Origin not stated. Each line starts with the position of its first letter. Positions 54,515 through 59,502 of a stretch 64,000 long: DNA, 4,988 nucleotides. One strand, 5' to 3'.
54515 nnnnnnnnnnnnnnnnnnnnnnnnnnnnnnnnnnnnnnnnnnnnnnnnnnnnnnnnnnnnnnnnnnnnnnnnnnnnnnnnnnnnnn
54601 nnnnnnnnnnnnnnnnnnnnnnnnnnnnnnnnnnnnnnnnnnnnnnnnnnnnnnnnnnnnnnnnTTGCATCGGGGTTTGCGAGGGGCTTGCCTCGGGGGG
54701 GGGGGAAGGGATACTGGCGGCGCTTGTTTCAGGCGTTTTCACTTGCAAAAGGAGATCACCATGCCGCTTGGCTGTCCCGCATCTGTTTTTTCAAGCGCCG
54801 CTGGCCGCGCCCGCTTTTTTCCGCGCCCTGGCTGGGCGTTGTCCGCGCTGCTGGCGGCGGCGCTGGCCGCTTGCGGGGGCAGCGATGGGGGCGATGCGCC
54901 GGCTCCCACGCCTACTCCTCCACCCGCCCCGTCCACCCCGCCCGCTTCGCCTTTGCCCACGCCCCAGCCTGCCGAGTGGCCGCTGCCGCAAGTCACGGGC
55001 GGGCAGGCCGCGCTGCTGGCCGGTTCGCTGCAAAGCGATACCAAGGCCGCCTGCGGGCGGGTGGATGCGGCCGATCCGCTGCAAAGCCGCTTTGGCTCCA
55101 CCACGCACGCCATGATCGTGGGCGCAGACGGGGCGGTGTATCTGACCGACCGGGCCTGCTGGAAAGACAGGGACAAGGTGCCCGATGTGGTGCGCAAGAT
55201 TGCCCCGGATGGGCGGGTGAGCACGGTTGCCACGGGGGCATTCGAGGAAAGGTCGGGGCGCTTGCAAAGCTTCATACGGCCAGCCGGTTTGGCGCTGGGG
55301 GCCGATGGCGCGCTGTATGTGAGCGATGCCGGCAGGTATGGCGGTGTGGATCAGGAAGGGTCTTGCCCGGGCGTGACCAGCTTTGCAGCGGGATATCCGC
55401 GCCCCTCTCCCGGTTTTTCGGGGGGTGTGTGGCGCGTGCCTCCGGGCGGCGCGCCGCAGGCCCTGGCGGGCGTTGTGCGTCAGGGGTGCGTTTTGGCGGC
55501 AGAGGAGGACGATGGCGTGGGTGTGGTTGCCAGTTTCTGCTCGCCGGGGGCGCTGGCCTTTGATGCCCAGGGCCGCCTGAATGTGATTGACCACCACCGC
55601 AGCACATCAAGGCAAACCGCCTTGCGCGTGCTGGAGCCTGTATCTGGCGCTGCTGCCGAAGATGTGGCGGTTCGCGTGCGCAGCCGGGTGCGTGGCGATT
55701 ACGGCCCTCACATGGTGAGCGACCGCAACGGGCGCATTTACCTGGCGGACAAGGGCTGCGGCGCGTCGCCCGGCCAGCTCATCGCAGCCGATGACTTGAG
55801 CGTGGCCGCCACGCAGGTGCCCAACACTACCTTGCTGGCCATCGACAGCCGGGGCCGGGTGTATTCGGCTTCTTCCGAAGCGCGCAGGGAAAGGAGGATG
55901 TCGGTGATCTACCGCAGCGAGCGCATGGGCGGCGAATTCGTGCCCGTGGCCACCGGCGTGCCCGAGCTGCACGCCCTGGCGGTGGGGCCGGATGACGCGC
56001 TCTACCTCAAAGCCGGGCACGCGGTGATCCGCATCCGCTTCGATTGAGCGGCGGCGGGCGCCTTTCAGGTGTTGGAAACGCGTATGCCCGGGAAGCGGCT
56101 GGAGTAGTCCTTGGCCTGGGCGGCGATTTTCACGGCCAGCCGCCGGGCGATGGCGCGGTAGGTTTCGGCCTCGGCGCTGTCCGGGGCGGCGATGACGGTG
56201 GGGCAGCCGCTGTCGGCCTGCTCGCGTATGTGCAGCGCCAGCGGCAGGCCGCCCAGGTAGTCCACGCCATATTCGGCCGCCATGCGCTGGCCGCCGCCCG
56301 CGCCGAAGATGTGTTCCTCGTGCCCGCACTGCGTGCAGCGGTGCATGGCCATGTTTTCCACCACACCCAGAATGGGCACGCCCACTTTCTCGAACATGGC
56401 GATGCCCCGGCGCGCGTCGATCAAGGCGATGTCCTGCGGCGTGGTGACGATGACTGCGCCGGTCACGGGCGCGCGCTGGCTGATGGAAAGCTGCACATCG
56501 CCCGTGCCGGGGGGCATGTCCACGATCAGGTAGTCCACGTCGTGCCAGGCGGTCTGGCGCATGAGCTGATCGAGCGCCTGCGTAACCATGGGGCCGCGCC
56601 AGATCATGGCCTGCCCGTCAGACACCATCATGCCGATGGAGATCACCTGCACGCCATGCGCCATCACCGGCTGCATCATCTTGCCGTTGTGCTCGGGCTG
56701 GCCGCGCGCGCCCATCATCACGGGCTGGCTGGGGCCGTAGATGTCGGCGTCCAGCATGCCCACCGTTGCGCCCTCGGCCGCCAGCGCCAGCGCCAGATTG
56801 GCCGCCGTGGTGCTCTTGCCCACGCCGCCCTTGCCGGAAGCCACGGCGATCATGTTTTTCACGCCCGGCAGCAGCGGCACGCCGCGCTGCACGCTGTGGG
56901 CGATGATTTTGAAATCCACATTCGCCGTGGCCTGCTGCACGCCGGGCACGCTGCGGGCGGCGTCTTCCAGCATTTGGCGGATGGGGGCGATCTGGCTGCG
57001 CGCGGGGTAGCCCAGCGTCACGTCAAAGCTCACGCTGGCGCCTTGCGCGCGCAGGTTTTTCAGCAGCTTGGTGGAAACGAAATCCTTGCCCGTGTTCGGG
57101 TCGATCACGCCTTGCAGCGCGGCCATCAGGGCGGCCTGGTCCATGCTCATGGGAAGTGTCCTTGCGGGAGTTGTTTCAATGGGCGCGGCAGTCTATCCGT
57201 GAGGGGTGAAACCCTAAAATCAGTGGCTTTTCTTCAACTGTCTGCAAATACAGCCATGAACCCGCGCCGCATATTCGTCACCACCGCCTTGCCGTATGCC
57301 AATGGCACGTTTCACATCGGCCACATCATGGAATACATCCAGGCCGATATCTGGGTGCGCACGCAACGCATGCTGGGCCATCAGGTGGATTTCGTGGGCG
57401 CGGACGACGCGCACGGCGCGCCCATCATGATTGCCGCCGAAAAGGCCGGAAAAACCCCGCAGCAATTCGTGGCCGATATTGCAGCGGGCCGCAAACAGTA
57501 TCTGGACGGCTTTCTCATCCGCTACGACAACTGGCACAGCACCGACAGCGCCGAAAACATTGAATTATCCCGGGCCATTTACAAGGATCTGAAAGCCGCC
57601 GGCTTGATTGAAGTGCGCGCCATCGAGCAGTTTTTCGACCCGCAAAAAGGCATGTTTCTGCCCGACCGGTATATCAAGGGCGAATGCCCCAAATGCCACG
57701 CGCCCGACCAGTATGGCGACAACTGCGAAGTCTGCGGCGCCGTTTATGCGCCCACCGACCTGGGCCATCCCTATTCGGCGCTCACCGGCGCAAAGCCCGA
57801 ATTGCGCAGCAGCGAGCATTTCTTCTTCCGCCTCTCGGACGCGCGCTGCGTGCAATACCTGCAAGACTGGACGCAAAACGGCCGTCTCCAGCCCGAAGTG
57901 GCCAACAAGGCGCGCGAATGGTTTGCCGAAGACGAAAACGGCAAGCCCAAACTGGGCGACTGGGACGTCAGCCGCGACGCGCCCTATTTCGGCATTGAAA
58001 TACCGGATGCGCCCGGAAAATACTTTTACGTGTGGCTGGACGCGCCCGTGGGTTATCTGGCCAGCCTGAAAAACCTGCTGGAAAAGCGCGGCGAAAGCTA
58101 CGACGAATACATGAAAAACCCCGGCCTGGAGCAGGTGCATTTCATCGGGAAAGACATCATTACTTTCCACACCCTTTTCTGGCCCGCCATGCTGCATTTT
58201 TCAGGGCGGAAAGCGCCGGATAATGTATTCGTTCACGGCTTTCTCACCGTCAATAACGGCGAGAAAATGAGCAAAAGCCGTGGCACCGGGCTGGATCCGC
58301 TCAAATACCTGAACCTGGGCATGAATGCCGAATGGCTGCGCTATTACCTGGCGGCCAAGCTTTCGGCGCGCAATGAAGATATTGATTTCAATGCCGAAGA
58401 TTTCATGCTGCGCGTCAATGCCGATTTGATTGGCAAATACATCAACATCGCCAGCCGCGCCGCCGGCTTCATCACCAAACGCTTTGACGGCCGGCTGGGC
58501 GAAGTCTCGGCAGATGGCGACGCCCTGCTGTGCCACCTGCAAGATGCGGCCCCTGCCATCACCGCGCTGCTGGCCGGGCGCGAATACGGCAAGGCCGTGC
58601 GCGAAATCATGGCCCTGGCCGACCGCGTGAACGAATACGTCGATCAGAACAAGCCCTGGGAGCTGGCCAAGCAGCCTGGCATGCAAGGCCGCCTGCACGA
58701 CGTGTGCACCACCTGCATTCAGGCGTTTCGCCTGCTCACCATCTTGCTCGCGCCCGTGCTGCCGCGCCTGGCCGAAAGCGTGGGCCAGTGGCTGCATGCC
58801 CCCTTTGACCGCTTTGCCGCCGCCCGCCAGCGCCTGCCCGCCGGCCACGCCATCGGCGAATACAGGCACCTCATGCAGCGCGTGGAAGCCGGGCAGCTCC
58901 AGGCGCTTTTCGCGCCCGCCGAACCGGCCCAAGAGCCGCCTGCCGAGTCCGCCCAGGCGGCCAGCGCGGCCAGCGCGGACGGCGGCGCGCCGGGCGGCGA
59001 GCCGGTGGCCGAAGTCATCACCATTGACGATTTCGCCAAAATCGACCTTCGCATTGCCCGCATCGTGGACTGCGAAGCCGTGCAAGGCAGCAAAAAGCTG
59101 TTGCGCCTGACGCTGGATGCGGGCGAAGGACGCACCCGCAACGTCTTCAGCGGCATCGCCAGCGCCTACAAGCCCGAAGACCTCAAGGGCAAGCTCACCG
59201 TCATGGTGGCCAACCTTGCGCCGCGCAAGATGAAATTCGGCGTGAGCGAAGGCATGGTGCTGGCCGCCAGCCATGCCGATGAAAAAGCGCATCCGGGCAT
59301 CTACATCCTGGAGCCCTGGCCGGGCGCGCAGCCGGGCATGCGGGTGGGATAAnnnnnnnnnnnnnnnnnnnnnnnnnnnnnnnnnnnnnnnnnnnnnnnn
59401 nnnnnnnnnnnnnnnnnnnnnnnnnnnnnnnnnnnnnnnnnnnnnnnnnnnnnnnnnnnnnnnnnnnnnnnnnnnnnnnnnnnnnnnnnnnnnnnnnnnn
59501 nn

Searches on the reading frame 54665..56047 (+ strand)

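Call 50: search_protein_families(library=pfam, proteins=[window:54665-56047:+], max_evalue=0.00001)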
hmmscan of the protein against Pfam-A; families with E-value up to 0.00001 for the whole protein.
window:54665-56047:+ (460 aa): 1 family
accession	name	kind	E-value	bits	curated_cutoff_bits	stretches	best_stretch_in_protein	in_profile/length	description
PF01436.27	NHL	-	2.2e-07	31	20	0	205-223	3-21/28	NHL repeat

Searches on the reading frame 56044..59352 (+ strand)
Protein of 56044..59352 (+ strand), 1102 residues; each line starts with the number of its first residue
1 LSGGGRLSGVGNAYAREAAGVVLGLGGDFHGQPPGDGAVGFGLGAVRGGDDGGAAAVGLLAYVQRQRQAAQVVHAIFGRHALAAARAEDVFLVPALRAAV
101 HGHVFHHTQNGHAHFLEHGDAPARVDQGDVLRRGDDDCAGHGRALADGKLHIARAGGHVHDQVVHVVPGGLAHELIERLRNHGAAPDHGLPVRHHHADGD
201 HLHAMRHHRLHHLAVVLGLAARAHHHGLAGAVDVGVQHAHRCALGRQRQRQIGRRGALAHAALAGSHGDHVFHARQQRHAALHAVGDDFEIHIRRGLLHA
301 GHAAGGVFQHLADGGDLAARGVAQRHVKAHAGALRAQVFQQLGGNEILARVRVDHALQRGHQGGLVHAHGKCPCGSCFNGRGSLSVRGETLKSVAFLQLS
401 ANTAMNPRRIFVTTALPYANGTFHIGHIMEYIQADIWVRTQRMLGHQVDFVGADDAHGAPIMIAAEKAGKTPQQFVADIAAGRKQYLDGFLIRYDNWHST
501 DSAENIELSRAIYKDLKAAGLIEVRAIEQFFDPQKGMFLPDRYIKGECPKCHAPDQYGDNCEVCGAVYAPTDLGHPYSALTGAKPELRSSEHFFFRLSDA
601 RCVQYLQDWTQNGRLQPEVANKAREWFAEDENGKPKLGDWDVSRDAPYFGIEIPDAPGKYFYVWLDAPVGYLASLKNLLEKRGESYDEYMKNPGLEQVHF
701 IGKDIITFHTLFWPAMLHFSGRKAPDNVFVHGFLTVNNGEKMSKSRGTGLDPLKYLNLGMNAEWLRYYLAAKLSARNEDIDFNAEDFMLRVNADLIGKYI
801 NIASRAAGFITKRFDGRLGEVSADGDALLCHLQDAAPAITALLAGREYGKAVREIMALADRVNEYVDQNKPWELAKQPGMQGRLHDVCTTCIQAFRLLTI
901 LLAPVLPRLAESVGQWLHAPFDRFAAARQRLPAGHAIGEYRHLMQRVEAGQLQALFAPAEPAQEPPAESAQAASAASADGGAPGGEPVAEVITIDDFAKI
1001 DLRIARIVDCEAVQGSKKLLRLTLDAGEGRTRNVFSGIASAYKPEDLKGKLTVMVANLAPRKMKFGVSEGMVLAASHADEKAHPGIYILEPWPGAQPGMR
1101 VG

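Call 50: search_protein_families(library=pfam, proteins=[window:56044-59352:+], max_evalue=0.00001)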
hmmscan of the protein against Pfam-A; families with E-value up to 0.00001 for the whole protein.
window:56044-59352:+ (1102 aa): 3 families
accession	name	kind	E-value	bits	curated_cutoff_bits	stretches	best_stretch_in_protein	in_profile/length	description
PF09334.17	tRNA-synt_1g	-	9.1e-135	449.8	20.1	1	410-806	1-390/391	tRNA synthetases class I (M)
PF01588.26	tRNA_bind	-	2.6e-22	79.2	27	1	1002-1082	1-81/96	Putative tRNA binding domain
PF00133.28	tRNA-synt_1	-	3.4e-18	66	22.7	2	412-479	27-95/414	tRNA synthetases class I (I, L, M and V)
